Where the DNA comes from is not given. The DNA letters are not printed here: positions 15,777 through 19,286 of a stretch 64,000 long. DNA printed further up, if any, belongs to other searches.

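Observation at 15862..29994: Six co-directional genes spanning every envelope compartment: candidate undescribed sensing/transport module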

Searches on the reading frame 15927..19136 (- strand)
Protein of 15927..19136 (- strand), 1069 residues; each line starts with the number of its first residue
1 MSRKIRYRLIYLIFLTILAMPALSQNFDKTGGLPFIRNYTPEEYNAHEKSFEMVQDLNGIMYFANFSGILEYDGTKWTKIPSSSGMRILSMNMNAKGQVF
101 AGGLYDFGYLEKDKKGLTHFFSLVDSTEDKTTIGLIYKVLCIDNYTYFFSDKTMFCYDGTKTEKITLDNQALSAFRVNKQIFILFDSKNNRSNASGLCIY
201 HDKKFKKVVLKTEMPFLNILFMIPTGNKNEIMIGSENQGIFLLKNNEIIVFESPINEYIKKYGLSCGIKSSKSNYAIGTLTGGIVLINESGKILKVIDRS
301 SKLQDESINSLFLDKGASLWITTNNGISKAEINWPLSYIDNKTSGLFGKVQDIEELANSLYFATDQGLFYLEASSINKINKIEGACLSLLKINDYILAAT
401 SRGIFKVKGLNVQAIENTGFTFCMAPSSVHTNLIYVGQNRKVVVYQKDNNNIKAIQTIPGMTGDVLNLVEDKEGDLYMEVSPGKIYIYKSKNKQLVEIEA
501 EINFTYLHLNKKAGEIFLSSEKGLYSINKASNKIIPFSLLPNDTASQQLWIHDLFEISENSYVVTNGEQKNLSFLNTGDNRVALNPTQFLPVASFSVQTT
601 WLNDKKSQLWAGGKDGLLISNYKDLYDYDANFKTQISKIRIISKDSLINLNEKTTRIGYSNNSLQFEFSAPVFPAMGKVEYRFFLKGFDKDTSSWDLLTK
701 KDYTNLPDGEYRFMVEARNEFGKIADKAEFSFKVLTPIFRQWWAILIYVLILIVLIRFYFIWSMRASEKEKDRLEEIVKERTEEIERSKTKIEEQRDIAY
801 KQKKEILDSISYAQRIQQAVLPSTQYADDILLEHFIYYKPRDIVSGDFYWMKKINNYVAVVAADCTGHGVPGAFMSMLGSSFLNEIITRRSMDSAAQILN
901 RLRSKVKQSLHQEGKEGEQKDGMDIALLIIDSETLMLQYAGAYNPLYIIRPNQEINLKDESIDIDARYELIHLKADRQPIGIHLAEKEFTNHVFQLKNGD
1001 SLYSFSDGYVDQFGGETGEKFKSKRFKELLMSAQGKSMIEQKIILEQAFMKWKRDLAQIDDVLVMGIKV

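Call 3: search_protein_families(library=pfam, proteins=[window:15927-19136:-], max_evalue=0.01)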
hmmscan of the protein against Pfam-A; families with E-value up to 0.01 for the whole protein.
window:15927-19136:- (1069 aa): 3 families
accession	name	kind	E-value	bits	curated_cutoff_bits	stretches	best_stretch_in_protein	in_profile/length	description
PF07228.17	SpoIIE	-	9e-18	65.3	25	1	856-1068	3-190/192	Stage II sporulation protein E (SpoIIE)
PF07495.19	Y_Y_Y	-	6.9e-10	39.1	26.6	1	677-735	6-65/65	Y_Y_Y domain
PF08450.18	SGL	-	0.0016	18.5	26.3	0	265-382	44-161/246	SMP-30/Gluconolactonase/LRE-like region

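Call 4: search_protein_families(library=ncbifam, proteins=[window:15927-19136:-], max_evalue=0.01)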
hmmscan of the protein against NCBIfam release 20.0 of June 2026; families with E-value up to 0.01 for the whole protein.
window:15927-19136:- (1069 aa): 2 families
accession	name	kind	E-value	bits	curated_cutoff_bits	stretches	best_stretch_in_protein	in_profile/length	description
NF038263.1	prot_phos_SiaA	equivalog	7.7e-54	183.3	700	1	771-1068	383-656/658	biofilm regulation protein phosphatase SiaA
NF045505.1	RR_RssB_Pseudo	equivalog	0.00028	20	700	1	813-1036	159-364/394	two-component system response regulator RssB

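Call 47: search_protein_families(library=padloc, proteins=[window:15927-19136:-], max_evalue=0.01)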
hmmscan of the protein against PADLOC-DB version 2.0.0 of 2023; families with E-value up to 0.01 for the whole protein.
window:15927-19136:- (1069 aa): 0 families
